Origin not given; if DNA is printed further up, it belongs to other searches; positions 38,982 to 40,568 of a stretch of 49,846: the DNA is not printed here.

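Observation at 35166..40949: Pho-box-headed operon combining PsiE, a cytoplasmic GH1 glycosidase, a PHP phosphoesterase, a GT21 glycosyltransferase and an OlsF-like bifunctional acyltransferase: a candidate phosphate-sparing membrane-lipid remodelling system with non-canonical members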

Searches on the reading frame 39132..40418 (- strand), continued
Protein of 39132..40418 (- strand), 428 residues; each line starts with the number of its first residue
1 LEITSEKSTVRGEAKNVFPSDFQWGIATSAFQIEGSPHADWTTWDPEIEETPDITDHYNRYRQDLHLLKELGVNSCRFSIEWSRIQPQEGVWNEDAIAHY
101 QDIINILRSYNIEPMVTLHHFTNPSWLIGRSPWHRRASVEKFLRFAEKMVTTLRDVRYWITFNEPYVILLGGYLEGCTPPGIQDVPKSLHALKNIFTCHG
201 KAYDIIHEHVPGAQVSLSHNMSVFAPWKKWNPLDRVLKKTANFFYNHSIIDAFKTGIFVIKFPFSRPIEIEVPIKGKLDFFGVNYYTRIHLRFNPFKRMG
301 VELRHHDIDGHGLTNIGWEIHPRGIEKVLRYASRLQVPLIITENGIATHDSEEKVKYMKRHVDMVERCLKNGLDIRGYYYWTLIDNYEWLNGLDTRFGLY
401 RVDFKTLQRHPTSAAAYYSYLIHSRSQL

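Call 29: search_protein_families(library=pfam, proteins=[L063:9238-9954:+, L022:8048-9904:+, L036:5633-7894:+, L033:4755-5237:+, L029:13645-13872:+, L007:4489-4917:-, L006:7102-7818:+, L080:8738-9877:+, L013:5879-6109:+, L061:8331-9458:+], max_evalue=0.001)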
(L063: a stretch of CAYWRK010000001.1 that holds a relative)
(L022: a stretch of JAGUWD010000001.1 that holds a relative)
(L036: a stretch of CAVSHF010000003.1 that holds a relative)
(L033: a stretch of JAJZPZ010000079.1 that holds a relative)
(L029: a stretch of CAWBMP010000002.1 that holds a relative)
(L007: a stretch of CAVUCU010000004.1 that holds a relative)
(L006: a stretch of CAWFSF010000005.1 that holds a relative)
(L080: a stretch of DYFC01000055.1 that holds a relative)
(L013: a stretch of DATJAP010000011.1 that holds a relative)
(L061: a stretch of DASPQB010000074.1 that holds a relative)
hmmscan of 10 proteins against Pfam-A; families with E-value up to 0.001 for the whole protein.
L063:9238-9954:+ (238 aa): 2 families
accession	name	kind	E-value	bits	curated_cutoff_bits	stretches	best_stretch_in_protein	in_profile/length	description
PF00072.30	Response_reg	-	4.8e-32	110.9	30.2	1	9-121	1-111/111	Response regulator receiver domain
PF00486.34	Trans_reg_C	-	1.4e-25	89.6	26.2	1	157-231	3-77/77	Transcriptional regulatory protein, C terminal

L022:8048-9904:+ (618 aa): 3 families
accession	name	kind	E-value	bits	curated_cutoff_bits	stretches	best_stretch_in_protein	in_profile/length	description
PF00563.25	EAL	-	2.9e-51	174.6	31.3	1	30-264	2-236/236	EAL domain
PF00990.26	GGDEF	-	9.4e-16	58.4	23.8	1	435-522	5-92/161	Diguanylate cyclase, GGDEF domain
PF00571.33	CBS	-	1e-10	42.2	24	1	301-346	8-53/57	CBS domain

L036:5633-7894:+ (753 aa): 1 family
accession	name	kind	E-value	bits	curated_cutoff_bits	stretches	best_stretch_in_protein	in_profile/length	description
PF02446.23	Glyco_hydro_77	-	3.3e-116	389.4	25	1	213-729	2-460/465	4-alpha-glucanotransferase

L033:4755-5237:+ (160 aa): 0 families

L029:13645-13872:+ (75 aa): 0 families

L007:4489-4917:- (142 aa): 1 family
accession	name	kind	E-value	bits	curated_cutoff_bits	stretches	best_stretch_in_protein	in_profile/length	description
PF01451.26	LMWPc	-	1e-15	58.6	23.2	1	4-129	1-139/144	Low molecular weight phosphotyrosine protein phosphatase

L006:7102-7818:+ (238 aa): 2 families
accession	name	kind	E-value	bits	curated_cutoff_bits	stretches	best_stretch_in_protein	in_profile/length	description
PF12850.12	Metallophos_2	-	5e-26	92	27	1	1-197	1-150/154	Calcineurin-like phosphoesterase superfamily domain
PF00149.33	Metallophos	-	4.9e-10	40.6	21.5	1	3-165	3-191/191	Calcineurin-like phosphoesterase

L080:8738-9877:+ (379 aa): 1 family
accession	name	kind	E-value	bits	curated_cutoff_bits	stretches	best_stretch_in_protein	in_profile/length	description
PF13609.12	Porin_4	-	2.9e-07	31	27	1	49-373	26-286/310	Gram-negative porin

L013:5879-6109:+ (76 aa): 0 families

L061:8331-9458:+ (375 aa): 1 family
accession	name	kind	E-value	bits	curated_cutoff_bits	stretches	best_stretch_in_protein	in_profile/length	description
PF03706.18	LPG_synthase_TM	-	5.7e-29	102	33.4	1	72-356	22-301/302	Lysylphosphatidylglycerol synthase TM region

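Call 33: search_solved_structures(query=window:39132-40418:-, max_evalue=1e-40)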
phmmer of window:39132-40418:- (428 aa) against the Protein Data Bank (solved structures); distinct sequences matched with E-value up to 1e-40: 125 (the best 60 are shown).
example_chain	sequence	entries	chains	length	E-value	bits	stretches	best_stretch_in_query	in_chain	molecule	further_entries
8in1_A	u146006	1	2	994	1.4e-82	280.9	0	16-208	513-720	Beta-Glucosidase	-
1vff_A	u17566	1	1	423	1e-80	274.7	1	18-424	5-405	beta-glucosidase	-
6z1h_A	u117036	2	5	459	1.7e-76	260.8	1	17-424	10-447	ANCESTRAL RECONSTRUCTED GLYCOSIDASE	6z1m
3cmj_A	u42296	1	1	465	4.7e-64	219.8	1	11-422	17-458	Beta-glucosidase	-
4hz6_A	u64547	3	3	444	1.3e-63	218.4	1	17-422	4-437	Beta-glucosidase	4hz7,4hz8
6ziv_AAA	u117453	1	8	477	7.6e-62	212.5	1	14-424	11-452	Beta-glucosidase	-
1uyq_A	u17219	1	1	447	2e-61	211.1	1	18-419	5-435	BETA-GLUCOSIDASE A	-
1bgg_A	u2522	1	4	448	4.7e-61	209.9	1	18-419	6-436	BETA-GLUCOSIDASE A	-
1bga_A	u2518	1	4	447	4.8e-61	209.9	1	18-419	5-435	BETA-GLUCOSIDASE A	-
6jfp_B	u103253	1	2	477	6.2e-61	209.5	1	18-425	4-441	beta-glucosidase 15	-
6qwi_A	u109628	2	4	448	7e-61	209.4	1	18-419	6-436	Beta-glucosidase A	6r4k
1e4i_A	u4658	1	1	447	1.1e-60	208.7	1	18-419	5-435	BETA-GLUCOSIDASE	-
1tr1_A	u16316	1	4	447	1.2e-60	208.6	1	18-419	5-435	BETA-GLUCOSIDASE A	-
7wdn_A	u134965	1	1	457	1.3e-60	208.5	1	16-421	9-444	beta-glucosidase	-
7wdo_A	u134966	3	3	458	1.3e-60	208.5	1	16-421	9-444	Beta-glucosidase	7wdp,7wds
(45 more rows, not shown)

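Call 44: search_protein_families(library=pfam, proteins=[L007:13038-13346:+, L025:14099-14530:+, L022:19428-21134:+, L030:9377-11245:+, L070:6078-7502:-, L031:7999-9006:+, L041:8616-9101:+, L051:16114-17925:+, L043:16422-17222:-, L043:17207-18001:-], max_evalue=0.001)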
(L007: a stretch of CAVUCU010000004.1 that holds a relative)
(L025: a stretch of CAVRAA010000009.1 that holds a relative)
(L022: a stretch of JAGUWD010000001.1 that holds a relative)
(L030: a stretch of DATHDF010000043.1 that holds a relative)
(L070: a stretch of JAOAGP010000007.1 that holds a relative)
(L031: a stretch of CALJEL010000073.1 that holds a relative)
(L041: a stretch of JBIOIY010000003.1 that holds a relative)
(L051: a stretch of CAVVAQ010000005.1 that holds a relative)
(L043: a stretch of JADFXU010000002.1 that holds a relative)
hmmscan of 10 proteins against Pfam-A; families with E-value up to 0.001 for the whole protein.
L007:13038-13346:+ (102 aa): 3 families
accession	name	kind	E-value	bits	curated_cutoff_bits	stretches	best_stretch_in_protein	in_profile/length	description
PF01396.24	Zn_ribbon_Top1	-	1.6e-05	25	32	0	54-89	3-37/39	Topoisomerase DNA binding C4 zinc finger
PF12760.12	Zn_ribbon_IS1595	-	2.3e-05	24.7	25.4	0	51-83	17-44/46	Transposase zinc-ribbon domain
PF03811.18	Zn_ribbon_InsA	-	4.5e-05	23.5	26.1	1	5-36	3-34/35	InsA N-terminal domain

L025:14099-14530:+ (143 aa): 1 family
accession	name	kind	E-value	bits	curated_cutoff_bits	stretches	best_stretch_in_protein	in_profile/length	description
PF19991.5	HMA_2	-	2.2e-13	50.9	30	1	26-120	12-110/154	Heavy metal associated domain 2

L022:19428-21134:+ (568 aa): 5 families
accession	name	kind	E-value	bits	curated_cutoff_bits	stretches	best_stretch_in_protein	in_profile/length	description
PF00015.26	MCPsignal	-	1.4e-48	165.5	34.6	1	337-520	2-171/172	Methyl-accepting chemotaxis protein (MCP) signalling domain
PF12729.13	4HB_MCP_1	-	2.4e-16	60.3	27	1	19-198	1-181/181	Four helix bundle sensory module for signal transduction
PF02203.21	TarH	-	5.5e-14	52.9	25.2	1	17-187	2-177/177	Tar ligand binding domain homologue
PF00672.30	HAMP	-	1.3e-11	45.1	25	1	222-269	1-48/53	HAMP domain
PF10046.14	BLOC1_2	-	0.00083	20.1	33.4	0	424-502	5-83/96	Biogenesis of lysosome-related organelles complex-1 subunit 2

L030:9377-11245:+ (622 aa): 0 families

L070:6078-7502:- (474 aa): 3 families
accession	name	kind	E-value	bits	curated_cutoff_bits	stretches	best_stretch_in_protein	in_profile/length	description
PF00245.25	Alk_phosphatase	-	1.9e-71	241.7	24.4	1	31-472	2-420/423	Alkaline phosphatase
PF01663.27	Phosphodiest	-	2e-06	28.1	23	1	247-418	142-307/342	Type I phosphodiesterase / nucleotide pyrophosphatase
PF01676.23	Metalloenzyme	-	5.8e-05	23.2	24.3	1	32-326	2-208/252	Metalloenzyme superfamily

L031:7999-9006:+ (335 aa): 3 families
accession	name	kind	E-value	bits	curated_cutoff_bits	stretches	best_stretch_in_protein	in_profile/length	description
PF12849.12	PBP_like_2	-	1.2e-39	137.2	27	1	28-279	8-265/267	PBP superfamily domain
PF12727.12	PBP_like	-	4.7e-13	49.2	27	1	54-277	8-192/193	PBP superfamily domain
PF01547.30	SBP_bac_1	-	7e-05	23.4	26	1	40-283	9-306/307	Bacterial extracellular solute-binding protein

L041:8616-9101:+ (161 aa): 1 family
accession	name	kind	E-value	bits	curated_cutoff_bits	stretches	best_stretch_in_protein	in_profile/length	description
PF02142.27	MGS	-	1.2e-16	61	24.1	1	38-119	12-93/94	MGS-like domain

L051:16114-17925:+ (603 aa): 1 family
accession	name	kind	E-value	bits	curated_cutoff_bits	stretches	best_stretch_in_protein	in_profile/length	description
PF00149.33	Metallophos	-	7.5e-08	33.5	21.5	1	61-288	22-189/191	Calcineurin-like phosphoesterase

L043:16422-17222:- (266 aa): 1 family
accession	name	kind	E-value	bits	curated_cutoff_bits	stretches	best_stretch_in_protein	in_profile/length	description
PF01553.26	Acyltransferase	-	9.8e-24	84.1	23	1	72-181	16-131/132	Acyltransferase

L043:17207-18001:- (264 aa): 3 families
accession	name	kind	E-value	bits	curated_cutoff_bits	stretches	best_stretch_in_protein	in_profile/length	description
PF13444.12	Acetyltransf_5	-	8.1e-32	110.4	22.4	1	33-135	1-102/102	Acetyltransferase (GNAT) domain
PF00765.23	Autoind_synth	-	7.8e-05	22.7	24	1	26-123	9-102/183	Autoinducer synthase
PF21926.2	FeeM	-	0.00028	21.1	27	1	44-150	13-119/158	N-acyl amino acid synthase FeeM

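Call 50: search_solved_structures(query=window:39132-40418:-, max_evalue=1e-75, show_alignments=2)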
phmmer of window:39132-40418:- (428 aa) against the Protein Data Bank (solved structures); distinct sequences matched with E-value up to 1e-75: 3.
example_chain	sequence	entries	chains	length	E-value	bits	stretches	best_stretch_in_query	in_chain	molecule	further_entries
8in1_A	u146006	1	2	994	1.4e-82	280.9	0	16-208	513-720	Beta-Glucosidase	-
1vff_A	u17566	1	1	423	1e-80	274.7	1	18-424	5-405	beta-glucosidase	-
6z1h_A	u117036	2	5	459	1.7e-76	260.8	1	17-424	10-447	ANCESTRAL RECONSTRUCTED GLYCOSIDASE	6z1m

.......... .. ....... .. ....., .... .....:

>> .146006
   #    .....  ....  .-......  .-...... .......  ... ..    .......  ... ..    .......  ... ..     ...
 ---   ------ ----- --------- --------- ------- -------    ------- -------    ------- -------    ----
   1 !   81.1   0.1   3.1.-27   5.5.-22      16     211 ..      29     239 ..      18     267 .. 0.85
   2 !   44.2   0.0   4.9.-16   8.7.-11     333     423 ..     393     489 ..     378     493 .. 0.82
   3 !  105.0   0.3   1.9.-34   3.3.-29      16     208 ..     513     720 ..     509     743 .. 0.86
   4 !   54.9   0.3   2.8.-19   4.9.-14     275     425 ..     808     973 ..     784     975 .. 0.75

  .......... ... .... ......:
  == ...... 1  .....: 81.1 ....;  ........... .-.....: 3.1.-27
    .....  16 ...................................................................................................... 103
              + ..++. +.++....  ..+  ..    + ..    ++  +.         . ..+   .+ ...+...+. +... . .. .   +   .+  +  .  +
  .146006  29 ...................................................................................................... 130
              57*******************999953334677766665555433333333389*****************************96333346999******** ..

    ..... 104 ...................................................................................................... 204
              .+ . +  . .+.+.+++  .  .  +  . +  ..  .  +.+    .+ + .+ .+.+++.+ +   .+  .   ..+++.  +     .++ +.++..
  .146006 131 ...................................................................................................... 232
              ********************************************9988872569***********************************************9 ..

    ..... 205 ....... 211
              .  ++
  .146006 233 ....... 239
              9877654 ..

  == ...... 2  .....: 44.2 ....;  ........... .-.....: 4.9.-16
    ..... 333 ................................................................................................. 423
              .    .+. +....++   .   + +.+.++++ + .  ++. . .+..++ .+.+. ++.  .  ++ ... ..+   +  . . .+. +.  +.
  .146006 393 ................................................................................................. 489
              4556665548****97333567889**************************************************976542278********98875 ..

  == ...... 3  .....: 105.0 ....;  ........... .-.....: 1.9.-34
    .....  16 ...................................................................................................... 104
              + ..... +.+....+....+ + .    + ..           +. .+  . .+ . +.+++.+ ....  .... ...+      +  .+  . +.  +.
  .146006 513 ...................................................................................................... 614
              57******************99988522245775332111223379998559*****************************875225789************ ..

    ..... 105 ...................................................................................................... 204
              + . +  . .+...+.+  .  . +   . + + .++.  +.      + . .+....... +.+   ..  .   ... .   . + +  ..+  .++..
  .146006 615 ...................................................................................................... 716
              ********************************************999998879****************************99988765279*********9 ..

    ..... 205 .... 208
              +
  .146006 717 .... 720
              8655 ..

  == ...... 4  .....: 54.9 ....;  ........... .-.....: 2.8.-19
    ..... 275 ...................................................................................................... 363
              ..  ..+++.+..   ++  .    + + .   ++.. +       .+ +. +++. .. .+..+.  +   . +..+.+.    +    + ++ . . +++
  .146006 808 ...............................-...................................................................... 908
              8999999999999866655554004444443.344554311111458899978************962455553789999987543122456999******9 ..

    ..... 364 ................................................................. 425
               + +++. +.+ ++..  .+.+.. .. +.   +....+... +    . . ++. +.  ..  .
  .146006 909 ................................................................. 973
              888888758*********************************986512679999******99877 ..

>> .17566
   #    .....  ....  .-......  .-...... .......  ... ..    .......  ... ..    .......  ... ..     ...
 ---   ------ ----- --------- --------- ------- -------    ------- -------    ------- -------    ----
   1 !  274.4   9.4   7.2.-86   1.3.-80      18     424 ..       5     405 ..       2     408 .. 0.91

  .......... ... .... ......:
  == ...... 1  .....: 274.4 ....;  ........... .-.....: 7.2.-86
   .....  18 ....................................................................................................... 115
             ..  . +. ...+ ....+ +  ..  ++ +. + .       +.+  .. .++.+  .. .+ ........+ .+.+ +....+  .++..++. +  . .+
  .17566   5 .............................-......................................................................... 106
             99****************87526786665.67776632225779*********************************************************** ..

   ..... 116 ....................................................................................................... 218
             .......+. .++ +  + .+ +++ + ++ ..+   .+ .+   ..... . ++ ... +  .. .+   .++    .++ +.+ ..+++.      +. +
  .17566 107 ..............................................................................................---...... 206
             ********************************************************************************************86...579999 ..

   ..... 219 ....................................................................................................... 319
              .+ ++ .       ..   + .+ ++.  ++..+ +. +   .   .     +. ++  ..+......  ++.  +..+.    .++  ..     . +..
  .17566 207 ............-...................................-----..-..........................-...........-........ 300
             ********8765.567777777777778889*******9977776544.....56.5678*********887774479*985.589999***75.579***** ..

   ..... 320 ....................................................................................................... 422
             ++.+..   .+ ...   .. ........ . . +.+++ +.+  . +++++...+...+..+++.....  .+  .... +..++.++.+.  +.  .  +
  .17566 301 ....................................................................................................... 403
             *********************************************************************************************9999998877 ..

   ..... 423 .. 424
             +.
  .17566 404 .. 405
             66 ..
